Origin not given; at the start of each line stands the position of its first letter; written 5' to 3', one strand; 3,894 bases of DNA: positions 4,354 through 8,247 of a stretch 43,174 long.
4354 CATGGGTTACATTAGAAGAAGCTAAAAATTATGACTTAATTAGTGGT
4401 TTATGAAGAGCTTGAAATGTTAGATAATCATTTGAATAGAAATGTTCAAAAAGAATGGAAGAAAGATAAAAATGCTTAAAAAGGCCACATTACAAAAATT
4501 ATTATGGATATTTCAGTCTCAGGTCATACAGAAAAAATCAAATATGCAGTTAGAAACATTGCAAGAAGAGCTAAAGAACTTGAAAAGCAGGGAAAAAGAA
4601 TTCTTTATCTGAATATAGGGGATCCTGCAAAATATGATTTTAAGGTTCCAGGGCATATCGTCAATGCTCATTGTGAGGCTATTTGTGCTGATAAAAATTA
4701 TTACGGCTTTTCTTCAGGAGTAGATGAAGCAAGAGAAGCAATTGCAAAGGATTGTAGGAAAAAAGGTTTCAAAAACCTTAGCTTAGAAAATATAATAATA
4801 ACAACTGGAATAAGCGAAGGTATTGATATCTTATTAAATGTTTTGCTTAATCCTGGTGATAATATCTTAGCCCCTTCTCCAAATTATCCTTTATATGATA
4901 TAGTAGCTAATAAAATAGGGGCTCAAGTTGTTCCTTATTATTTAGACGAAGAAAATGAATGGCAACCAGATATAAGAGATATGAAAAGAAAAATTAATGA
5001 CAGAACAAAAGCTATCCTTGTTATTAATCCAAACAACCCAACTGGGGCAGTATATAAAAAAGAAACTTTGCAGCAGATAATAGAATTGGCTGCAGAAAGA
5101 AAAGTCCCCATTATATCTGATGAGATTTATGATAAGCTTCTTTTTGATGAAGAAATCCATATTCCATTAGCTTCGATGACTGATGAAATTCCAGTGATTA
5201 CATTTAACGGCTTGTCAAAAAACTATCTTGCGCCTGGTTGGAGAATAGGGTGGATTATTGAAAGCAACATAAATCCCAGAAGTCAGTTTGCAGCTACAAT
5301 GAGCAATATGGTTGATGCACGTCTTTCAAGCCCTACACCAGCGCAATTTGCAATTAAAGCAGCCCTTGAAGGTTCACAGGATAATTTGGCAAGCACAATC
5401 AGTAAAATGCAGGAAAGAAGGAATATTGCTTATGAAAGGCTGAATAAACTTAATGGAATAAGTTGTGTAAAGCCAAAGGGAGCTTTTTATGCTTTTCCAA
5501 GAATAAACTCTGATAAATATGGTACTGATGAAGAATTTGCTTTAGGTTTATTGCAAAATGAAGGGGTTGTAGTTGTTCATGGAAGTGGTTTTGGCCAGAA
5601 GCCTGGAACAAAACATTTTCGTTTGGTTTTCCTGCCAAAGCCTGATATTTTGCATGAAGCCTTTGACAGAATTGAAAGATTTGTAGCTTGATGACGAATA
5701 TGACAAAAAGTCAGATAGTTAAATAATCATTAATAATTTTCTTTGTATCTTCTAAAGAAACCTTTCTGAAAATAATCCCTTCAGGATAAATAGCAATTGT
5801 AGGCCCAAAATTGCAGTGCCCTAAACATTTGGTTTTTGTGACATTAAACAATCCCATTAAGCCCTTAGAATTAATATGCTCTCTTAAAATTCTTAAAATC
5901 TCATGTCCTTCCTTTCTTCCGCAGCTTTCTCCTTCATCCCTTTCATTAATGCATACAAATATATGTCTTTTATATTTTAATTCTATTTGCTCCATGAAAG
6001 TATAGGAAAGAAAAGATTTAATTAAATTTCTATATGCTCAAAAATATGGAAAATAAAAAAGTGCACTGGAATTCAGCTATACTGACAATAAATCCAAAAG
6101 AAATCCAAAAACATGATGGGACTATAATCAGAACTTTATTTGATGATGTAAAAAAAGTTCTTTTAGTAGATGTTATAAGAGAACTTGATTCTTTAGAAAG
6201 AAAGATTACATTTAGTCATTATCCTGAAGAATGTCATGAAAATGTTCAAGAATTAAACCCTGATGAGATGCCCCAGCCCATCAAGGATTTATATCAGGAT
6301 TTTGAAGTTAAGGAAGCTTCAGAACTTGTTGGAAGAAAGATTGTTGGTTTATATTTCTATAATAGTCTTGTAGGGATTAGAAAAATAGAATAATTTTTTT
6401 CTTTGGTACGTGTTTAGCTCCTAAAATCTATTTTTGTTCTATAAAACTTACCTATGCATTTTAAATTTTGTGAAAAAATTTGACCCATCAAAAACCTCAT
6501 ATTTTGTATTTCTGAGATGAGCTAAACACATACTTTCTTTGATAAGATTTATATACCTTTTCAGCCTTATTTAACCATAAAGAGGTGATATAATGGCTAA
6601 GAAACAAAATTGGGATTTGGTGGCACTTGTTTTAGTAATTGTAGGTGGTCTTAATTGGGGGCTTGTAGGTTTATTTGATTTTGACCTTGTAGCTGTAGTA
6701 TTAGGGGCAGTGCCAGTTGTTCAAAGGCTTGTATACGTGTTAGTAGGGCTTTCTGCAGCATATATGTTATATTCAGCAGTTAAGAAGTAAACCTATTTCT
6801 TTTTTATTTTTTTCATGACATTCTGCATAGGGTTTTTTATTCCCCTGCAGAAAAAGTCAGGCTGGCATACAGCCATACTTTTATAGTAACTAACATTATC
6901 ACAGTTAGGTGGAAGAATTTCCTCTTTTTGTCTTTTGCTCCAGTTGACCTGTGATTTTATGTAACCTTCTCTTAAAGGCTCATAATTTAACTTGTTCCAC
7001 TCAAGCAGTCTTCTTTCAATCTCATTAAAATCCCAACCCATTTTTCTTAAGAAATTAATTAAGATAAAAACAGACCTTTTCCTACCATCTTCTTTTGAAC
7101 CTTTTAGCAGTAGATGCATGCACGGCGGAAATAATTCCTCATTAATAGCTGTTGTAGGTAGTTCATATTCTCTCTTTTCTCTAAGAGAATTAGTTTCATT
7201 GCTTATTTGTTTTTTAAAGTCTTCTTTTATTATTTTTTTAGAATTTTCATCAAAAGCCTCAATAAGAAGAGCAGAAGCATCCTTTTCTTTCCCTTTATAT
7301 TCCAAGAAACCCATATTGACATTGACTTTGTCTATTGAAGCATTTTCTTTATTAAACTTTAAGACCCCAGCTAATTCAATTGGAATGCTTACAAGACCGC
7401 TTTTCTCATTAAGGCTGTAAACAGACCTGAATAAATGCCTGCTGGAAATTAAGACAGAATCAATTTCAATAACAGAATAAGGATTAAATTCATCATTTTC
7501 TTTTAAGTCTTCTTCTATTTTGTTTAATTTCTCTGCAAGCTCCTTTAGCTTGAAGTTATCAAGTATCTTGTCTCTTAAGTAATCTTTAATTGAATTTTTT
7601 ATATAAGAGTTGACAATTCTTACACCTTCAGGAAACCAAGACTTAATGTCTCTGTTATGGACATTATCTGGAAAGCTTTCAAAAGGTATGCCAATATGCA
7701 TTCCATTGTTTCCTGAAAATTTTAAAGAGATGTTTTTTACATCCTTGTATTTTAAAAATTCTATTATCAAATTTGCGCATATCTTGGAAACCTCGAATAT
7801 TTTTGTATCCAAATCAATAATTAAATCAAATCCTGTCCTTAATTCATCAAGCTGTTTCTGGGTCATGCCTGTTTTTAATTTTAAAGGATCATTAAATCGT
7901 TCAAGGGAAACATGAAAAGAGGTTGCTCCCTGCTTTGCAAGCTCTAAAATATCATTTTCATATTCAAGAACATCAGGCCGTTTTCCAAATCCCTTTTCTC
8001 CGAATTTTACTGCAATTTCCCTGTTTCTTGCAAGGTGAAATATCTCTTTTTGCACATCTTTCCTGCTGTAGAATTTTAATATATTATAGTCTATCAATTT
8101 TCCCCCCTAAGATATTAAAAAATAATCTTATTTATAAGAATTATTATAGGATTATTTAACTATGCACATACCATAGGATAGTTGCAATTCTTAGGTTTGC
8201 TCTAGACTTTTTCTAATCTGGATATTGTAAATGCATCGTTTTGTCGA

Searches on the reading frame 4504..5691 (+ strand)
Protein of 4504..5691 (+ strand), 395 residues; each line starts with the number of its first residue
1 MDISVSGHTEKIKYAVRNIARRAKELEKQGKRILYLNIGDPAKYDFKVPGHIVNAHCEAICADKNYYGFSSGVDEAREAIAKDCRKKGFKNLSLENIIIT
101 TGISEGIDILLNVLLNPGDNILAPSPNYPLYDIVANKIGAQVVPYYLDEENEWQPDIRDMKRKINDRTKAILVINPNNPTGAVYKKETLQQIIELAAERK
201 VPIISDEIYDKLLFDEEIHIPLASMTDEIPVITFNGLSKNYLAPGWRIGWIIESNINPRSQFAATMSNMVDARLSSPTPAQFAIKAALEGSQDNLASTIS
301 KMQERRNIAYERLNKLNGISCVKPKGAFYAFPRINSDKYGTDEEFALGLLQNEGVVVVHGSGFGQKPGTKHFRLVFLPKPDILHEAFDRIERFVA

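Call 57: search_protein_families(library=pfam, proteins=[window:4504-5691:+], max_evalue=0.001)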
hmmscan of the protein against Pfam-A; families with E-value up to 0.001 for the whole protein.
window:4504-5691:+ (395 aa): 3 families
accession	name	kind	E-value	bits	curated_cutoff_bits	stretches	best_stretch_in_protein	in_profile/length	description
PF00155.27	Aminotran_1_2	-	8.4e-65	219.7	19.7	1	35-389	5-360/361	Aminotransferase class I and II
PF00266.25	Aminotran_5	-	7.5e-06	25.6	21.5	1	89-200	55-169/371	Aminotransferase class-V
PF01041.23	DegT_DnrJ_EryC1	-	1.3e-05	25.1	19.8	1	102-206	47-145/360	DegT/DnrJ/EryC1/StrS aminotransferase family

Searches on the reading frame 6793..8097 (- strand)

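Call 57: search_protein_families(library=pfam, proteins=[window:6793-8097:-], max_evalue=0.001)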
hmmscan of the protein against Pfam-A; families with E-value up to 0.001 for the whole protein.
window:6793-8097:- (434 aa): 3 families
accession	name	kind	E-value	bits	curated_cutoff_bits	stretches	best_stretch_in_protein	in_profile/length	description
PF01896.25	DNA_primase_S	-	3.6e-09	37.6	26.8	1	105-241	25-162/163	DNA primase small subunit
PF04104.19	DNA_primase_lrg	-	0.00011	22.1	22.4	1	281-402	65-191/266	Eukaryotic and archaeal DNA primase, large subunit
PF21686.3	LigD_Prim-Pol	-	0.00029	20.9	27.4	1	43-144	69-159/254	LigD, primase-polymerase domain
